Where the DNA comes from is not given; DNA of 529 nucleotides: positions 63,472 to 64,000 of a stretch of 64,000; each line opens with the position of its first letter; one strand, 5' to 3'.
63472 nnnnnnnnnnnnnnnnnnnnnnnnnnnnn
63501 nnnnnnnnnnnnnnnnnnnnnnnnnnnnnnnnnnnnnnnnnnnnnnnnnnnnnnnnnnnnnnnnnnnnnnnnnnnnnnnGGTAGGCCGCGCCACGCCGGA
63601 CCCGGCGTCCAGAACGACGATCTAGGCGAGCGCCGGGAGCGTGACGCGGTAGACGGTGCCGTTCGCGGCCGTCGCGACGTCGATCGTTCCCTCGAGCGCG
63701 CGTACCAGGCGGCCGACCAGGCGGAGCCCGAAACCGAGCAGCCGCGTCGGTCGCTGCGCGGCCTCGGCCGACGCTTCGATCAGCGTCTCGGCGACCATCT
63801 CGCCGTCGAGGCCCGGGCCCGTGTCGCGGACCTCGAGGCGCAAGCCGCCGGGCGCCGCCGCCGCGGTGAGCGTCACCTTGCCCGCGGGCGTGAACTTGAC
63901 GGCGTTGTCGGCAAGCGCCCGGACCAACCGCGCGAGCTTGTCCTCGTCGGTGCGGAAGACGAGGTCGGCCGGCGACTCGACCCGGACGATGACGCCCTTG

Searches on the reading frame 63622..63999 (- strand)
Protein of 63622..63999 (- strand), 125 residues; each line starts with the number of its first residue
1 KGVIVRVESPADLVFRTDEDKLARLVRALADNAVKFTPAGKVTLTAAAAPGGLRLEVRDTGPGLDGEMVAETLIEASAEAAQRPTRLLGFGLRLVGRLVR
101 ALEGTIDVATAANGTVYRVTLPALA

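Call 23: search_protein_families(library=pfam, proteins=[window:63622-63999:-], max_evalue=0.0001)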
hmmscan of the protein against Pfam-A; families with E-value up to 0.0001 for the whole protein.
window:63622-63999:- (125 aa): 2 families
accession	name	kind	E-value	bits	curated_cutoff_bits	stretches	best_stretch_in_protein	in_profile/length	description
PF02518.31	HATPase_c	-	1.5e-17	64.5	26.4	1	17-123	1-109/111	Histidine kinase-, DNA gyrase B-, and HSP90-like ATPase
PF13581.12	HATPase_c_2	-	3.6e-05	24.2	27.4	1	36-115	50-121/127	Histidine kinase-like ATPase domain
